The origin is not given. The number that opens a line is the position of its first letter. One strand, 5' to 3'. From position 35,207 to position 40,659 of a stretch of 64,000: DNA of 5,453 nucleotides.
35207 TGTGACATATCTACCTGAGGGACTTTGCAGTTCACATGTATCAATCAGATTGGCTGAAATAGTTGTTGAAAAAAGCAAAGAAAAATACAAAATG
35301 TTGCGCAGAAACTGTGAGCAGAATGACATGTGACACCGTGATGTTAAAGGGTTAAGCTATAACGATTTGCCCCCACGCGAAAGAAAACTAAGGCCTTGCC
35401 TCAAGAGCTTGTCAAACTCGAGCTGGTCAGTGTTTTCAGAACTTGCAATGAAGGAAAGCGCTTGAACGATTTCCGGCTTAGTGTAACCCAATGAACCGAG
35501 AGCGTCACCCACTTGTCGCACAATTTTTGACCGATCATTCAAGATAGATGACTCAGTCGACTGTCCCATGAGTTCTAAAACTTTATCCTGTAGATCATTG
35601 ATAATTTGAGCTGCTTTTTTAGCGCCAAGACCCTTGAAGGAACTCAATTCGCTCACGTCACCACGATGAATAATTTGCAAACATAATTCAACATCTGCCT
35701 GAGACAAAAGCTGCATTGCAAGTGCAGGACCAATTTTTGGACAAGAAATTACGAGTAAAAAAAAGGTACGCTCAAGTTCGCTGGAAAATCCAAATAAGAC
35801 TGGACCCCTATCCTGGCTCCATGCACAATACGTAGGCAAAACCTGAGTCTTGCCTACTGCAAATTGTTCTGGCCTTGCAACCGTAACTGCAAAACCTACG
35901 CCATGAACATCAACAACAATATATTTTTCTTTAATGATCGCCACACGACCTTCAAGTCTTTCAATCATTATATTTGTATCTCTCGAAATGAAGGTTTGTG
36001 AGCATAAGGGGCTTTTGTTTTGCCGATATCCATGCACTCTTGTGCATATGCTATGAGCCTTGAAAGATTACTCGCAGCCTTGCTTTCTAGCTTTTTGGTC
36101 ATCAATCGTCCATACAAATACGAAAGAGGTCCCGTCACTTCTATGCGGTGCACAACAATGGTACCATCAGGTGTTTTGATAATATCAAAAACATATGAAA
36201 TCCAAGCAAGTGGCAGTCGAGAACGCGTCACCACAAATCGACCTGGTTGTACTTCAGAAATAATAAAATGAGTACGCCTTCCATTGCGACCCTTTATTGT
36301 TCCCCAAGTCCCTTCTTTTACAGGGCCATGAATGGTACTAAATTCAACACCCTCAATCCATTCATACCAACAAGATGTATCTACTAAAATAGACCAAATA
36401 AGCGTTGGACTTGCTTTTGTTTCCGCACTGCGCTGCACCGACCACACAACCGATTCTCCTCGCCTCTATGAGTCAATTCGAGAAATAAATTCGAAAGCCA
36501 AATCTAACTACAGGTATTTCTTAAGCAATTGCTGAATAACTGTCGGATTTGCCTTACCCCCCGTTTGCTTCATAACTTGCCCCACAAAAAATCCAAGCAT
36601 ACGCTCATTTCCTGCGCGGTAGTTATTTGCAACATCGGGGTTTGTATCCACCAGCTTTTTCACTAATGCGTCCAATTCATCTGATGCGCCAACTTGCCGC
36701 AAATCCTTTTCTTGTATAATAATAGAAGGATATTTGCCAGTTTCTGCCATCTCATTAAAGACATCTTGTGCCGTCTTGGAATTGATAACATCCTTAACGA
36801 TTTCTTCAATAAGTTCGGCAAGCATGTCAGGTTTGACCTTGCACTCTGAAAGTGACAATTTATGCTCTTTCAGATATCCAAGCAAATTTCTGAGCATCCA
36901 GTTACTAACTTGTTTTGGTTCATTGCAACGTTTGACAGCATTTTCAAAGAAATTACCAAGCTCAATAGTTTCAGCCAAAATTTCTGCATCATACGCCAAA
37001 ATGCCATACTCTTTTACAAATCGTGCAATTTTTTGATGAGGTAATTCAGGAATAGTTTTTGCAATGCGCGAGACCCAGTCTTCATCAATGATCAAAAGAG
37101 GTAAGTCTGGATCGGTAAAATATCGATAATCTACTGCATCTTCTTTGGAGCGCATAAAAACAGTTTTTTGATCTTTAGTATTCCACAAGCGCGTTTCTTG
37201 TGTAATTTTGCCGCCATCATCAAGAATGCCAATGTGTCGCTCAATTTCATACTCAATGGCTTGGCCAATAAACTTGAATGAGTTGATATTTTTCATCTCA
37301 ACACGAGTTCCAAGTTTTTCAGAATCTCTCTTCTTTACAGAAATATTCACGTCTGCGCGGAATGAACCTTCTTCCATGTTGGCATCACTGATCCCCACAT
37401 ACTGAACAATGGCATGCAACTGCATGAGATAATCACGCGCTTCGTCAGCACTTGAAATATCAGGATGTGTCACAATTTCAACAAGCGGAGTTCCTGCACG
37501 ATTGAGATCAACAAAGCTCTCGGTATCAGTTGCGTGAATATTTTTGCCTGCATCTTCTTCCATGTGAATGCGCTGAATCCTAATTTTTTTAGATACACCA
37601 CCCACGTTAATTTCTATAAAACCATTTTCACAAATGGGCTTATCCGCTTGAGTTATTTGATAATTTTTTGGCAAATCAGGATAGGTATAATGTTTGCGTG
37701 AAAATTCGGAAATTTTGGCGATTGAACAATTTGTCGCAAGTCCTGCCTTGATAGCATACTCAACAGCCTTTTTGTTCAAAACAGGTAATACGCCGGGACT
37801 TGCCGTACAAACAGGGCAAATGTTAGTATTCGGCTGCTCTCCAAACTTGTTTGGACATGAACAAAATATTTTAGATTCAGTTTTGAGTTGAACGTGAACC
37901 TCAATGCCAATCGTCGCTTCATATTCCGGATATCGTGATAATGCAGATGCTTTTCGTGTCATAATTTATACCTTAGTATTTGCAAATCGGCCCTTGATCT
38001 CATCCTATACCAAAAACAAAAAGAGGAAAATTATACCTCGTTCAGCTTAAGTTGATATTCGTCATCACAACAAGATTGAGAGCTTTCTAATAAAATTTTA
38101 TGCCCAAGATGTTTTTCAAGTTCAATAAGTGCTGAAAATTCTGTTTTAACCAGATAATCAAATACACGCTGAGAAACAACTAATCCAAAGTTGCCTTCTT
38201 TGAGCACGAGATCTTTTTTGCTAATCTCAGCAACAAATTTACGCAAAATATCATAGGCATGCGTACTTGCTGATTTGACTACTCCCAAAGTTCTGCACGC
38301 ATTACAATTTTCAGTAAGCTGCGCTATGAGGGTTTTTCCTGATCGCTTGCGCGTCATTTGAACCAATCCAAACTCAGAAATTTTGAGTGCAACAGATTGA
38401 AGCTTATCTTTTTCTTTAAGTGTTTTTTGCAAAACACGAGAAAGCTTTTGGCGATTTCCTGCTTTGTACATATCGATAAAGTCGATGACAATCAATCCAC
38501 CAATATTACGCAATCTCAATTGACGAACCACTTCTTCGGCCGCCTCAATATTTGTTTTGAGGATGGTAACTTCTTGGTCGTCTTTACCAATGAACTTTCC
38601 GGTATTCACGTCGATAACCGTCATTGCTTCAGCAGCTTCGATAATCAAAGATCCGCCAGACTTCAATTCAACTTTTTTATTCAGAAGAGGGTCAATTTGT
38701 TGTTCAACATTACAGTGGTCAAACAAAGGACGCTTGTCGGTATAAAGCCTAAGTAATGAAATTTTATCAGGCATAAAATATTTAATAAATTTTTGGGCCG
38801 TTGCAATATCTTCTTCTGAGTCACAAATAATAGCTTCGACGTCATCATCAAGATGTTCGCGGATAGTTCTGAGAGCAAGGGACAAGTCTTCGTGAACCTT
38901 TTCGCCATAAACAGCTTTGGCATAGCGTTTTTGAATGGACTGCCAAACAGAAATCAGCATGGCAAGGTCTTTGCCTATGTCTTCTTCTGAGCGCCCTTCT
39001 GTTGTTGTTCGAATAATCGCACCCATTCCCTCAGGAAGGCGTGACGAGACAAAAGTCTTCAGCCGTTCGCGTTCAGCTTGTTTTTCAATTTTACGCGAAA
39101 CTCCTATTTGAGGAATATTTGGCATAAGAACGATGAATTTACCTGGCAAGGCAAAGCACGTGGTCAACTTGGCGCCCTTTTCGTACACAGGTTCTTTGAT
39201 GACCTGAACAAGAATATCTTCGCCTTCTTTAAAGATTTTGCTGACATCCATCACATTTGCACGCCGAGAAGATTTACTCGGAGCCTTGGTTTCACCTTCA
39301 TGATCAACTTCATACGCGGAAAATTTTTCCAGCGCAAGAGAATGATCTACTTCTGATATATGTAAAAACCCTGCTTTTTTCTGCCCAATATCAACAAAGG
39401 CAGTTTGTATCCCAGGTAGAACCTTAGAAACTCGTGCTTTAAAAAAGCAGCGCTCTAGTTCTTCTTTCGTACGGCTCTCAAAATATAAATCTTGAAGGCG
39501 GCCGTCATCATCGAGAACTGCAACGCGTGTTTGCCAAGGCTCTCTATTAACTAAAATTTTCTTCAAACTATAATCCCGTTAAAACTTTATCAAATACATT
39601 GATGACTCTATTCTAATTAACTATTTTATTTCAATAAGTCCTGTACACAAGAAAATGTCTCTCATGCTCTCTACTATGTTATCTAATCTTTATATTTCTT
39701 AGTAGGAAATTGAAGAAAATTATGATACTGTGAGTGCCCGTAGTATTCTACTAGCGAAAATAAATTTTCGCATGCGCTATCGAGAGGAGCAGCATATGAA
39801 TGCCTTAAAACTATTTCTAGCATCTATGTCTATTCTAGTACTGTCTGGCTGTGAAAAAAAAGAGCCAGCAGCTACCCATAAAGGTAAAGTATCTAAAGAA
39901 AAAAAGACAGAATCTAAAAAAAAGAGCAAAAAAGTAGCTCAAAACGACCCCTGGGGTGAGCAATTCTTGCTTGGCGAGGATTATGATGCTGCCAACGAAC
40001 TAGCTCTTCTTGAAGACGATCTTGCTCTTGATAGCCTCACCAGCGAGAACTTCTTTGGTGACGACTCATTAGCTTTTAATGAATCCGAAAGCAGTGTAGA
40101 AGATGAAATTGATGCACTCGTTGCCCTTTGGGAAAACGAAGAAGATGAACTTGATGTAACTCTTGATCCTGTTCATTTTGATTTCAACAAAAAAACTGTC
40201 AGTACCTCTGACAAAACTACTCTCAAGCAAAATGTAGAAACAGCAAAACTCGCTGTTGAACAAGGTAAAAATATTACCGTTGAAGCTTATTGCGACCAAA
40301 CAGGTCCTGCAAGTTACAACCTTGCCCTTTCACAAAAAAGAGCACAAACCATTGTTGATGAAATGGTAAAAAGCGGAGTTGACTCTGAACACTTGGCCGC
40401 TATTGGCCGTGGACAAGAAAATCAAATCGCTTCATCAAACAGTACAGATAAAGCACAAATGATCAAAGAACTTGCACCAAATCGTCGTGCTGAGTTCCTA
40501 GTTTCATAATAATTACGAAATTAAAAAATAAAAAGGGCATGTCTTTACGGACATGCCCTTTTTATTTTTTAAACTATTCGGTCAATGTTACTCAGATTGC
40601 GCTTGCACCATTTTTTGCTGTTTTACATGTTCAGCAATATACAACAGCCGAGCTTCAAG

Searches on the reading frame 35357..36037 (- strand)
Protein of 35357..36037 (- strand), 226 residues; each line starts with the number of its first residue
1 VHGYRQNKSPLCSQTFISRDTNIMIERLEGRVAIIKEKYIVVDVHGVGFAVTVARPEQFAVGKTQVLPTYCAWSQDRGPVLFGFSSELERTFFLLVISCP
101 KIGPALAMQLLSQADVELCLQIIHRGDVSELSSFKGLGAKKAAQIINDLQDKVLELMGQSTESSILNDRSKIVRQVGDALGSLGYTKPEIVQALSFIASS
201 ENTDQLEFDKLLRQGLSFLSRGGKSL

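Call 89: search_protein_families(library=pfam, proteins=[window:35357-36037:-], max_evalue=0.0001)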
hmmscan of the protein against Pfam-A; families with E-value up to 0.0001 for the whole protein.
window:35357-36037:- (226 aa): 3 families
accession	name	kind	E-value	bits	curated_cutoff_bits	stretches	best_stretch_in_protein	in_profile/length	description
PF14520.12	HHH_5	-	5.4e-11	43.2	27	1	93-151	1-57/57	Helix-hairpin-helix domain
PF01330.27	RuvA_N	-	9e-09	35.7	23.6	1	24-83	1-61/61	RuvA N terminal domain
PF07499.19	RuvA_C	-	1.9e-05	25.5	24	1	176-220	6-47/47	RuvA, C-terminal domain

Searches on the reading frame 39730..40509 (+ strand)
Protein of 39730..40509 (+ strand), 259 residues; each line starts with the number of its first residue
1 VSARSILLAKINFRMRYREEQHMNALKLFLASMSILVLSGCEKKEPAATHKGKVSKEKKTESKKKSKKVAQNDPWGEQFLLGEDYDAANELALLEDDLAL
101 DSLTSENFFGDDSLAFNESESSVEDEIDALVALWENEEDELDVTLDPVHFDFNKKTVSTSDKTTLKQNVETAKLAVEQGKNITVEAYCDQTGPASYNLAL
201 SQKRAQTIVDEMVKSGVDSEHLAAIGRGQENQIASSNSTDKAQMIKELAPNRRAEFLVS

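Call 89: search_protein_families(library=pfam, proteins=[window:39730-40509:+], max_evalue=0.0001)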
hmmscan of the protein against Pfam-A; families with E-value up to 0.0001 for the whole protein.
window:39730-40509:+ (259 aa): 1 family
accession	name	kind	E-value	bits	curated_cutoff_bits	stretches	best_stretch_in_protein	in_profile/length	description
PF00691.25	OmpA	-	2.1e-17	63.7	27.2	1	150-242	2-94/98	OmpA family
